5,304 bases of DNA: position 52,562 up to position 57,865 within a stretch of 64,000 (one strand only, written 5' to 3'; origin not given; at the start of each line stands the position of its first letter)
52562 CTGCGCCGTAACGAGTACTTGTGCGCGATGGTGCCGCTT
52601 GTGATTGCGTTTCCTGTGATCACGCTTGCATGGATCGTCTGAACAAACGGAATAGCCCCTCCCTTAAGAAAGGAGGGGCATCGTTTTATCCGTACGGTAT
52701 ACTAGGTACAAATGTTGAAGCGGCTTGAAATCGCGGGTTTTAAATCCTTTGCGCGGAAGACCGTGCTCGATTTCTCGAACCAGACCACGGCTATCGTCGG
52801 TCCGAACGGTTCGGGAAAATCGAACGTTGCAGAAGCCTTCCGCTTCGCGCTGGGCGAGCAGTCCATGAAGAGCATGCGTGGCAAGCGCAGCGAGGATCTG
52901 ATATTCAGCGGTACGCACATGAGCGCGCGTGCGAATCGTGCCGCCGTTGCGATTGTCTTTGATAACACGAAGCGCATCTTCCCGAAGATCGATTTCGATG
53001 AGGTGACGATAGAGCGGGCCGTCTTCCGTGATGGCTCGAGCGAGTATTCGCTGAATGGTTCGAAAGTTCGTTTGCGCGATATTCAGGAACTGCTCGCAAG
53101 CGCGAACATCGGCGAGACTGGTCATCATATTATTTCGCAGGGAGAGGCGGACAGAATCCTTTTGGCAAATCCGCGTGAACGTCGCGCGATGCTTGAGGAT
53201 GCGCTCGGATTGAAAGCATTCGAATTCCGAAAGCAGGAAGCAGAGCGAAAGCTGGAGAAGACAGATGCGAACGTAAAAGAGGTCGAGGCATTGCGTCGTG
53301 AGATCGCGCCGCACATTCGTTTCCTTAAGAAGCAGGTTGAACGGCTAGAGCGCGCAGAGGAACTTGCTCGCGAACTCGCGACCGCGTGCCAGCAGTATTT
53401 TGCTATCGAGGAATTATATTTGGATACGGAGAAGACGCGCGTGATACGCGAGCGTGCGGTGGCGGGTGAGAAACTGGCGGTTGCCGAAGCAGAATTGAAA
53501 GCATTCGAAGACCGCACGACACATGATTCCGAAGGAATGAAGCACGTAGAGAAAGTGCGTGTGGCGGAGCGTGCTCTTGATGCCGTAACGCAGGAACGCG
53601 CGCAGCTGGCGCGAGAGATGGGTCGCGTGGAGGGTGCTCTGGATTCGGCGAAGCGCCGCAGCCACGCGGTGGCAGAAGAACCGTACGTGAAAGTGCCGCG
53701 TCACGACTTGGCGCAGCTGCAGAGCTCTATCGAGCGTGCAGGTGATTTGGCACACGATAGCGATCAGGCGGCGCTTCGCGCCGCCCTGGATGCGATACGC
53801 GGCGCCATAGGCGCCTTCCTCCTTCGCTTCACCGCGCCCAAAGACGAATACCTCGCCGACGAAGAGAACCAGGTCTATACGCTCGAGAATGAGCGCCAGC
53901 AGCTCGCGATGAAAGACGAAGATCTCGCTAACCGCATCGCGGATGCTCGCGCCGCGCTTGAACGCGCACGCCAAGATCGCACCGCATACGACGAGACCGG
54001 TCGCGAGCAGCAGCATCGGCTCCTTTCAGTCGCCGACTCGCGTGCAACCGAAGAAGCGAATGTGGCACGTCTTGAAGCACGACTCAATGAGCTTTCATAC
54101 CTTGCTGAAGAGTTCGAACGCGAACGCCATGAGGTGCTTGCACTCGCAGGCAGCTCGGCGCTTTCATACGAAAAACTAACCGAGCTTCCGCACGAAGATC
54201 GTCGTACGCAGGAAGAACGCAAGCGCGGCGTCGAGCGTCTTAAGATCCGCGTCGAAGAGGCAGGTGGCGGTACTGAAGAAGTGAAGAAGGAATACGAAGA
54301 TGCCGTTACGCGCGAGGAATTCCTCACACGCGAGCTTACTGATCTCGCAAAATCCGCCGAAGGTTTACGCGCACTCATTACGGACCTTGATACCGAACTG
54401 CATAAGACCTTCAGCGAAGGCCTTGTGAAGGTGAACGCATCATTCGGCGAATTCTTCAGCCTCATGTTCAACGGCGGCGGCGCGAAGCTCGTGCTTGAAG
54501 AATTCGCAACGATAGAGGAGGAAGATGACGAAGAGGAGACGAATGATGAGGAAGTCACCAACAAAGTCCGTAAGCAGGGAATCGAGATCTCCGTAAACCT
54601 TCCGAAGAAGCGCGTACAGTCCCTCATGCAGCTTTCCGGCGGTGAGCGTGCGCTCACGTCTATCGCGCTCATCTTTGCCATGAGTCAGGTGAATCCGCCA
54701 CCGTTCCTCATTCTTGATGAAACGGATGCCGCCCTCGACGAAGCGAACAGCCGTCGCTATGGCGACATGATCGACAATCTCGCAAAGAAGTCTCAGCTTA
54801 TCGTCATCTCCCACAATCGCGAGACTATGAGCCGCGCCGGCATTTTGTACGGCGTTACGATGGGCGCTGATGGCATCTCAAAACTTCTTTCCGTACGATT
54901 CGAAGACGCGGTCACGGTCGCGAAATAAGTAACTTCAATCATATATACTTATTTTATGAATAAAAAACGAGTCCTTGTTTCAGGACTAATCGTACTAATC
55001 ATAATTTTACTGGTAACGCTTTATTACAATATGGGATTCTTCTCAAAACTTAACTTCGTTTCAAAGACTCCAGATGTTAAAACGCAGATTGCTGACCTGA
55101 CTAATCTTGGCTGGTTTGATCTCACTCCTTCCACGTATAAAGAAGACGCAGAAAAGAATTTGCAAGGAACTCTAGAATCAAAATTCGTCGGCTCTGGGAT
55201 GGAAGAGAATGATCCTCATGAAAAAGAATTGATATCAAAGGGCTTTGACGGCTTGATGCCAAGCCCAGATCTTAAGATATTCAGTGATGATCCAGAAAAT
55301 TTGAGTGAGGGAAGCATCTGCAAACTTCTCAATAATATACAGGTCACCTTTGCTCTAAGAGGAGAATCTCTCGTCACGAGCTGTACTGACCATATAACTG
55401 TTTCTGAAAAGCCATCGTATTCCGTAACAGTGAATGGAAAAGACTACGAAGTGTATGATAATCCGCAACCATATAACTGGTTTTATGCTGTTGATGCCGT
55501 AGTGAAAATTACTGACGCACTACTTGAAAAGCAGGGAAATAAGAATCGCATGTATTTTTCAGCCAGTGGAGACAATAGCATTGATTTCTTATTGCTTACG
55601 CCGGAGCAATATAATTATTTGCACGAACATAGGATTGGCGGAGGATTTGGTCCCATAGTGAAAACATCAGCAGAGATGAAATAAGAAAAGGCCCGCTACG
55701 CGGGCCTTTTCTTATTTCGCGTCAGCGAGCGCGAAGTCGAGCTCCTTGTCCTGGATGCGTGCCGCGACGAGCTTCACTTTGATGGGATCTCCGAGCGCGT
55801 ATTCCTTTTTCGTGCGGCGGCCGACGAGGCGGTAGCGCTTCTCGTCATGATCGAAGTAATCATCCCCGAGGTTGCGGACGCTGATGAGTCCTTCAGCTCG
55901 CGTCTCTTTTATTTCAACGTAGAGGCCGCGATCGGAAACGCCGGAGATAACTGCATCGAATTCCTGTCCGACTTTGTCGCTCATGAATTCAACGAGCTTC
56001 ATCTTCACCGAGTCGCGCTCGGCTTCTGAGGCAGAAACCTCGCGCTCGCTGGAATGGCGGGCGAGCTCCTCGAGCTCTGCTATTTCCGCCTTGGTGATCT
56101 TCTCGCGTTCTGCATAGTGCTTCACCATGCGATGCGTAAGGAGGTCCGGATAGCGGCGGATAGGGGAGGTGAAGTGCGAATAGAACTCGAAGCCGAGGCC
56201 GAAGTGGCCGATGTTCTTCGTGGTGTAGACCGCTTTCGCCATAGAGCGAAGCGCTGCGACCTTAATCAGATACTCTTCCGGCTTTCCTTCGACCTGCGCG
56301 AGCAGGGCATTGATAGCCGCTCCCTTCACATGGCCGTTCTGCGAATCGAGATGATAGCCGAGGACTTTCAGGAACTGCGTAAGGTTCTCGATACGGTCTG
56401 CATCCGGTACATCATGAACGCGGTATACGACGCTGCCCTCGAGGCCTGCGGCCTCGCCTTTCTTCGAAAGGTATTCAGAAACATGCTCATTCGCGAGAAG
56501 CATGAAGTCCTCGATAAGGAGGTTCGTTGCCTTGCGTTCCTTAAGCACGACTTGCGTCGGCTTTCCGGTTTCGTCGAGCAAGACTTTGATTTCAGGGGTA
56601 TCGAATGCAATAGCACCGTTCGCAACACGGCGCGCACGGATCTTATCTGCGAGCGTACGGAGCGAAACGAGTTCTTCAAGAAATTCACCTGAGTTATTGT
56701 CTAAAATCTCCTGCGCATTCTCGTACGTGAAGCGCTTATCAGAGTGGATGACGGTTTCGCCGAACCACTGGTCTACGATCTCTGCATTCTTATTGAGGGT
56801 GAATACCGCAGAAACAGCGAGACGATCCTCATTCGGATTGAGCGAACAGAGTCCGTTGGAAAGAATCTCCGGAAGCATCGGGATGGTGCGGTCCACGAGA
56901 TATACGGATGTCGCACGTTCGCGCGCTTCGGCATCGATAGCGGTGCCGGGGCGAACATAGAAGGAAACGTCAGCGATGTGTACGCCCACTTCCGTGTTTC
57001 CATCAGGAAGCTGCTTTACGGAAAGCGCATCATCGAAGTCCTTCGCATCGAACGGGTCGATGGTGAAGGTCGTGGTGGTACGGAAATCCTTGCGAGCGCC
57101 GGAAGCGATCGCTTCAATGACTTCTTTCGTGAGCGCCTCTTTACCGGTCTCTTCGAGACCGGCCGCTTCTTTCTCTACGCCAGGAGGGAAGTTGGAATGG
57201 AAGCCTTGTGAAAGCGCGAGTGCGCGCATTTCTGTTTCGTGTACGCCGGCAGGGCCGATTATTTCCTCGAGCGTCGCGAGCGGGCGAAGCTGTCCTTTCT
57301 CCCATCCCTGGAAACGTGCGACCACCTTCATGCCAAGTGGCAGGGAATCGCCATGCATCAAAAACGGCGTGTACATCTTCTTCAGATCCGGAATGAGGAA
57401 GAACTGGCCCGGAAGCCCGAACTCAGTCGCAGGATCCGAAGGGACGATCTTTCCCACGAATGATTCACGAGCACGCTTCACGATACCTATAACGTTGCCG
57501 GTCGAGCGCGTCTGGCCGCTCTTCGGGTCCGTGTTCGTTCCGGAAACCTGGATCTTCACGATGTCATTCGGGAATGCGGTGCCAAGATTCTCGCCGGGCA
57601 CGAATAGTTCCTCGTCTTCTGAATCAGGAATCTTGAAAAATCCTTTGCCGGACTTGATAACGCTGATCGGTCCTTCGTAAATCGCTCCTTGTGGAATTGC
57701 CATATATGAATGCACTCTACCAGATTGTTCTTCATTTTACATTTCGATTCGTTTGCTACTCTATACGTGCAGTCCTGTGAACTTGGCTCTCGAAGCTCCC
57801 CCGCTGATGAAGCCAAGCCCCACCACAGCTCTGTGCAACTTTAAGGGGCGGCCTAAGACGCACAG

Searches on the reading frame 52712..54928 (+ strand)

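Call 49: search_protein_families(library=pfam, proteins=[window:52712-54928:+])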
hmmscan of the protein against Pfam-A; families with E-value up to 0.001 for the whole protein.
window:52712-54928:+ (738 aa): 6 families
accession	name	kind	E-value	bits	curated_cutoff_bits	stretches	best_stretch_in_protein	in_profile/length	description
PF02463.25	SMC_N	-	1.6e-69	234.1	40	1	1-723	1-219/220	RecF/RecN/SMC N terminal domain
PF13476.12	AAA_23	-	1.7e-19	71.7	27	1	4-224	1-195/201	AAA domain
PF13304.12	AAA_21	-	3.6e-11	44.1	27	1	26-49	2-25/304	AAA domain, putative AbiEii toxin, Type IV TA system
PF00005.33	ABC_tran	-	5.5e-11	43.6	25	1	23-153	11-121/137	ABC transporter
PF13175.12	AAA_15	-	3.6e-09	37.2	32.1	1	1-140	1-92/374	AAA ATPase domain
PF13555.12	AAA_29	-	0.00015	21.8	27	1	2-44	1-43/61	P-loop containing region of AAA domain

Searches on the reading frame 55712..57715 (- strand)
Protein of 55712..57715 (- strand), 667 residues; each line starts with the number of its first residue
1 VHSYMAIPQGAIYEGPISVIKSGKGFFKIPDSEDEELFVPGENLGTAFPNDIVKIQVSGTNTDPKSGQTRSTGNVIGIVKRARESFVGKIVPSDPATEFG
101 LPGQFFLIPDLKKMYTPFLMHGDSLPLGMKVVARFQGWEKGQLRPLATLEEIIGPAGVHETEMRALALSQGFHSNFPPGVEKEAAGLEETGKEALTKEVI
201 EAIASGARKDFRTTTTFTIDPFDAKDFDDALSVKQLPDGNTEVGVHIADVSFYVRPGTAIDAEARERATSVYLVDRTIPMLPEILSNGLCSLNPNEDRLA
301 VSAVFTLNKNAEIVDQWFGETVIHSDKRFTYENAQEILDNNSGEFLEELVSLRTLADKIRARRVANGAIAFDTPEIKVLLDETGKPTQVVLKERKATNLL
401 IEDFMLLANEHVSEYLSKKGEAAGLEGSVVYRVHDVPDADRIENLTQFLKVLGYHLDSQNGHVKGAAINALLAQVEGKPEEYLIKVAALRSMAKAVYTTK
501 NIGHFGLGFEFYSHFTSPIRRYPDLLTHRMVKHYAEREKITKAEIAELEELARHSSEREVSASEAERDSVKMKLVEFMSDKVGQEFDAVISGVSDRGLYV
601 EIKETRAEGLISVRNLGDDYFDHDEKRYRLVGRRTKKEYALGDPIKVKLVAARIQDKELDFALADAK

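Call 49: search_protein_families(library=pfam, proteins=[window:55712-57715:-])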
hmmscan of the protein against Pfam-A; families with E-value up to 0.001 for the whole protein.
window:55712-57715:- (667 aa): 7 families
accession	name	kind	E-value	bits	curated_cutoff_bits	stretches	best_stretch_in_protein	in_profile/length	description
PF00773.25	RNB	-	1.3e-107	360.3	29.3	1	208-535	1-324/326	RNB domain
PF17876.7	CSD2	-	1.6e-06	28.5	26.2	1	106-177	1-74/74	Cold shock domain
PF00575.29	S1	-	5.7e-06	27.1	22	1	580-659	2-69/74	S1 RNA binding domain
PF08206.17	OB_RNB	-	3.3e-05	23.9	24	1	21-68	7-52/58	Ribonuclease B OB domain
PF18614.7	RNase_II_C_S1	-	0.00027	21.1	26.6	0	635-664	30-59/59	RNase II-type exonuclease C-terminal S1 domain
PF17849.7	OB_Dis3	-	0.00032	21.1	22.8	1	128-169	34-75/77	Dis3-like cold-shock domain 2 (CSD2)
PF25049.1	OB_HELZ2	-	0.00044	20.5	29.3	1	42-83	51-89/90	3'-5' exoribonuclease HELZ2, OB-fold domain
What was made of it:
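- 55712..57715 (-): RNase R (3'-5' exoribonuclease), the kind of enzyme a 3' hairpin would block. Pfam PF00773, E 1.3e-107 (call 49)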
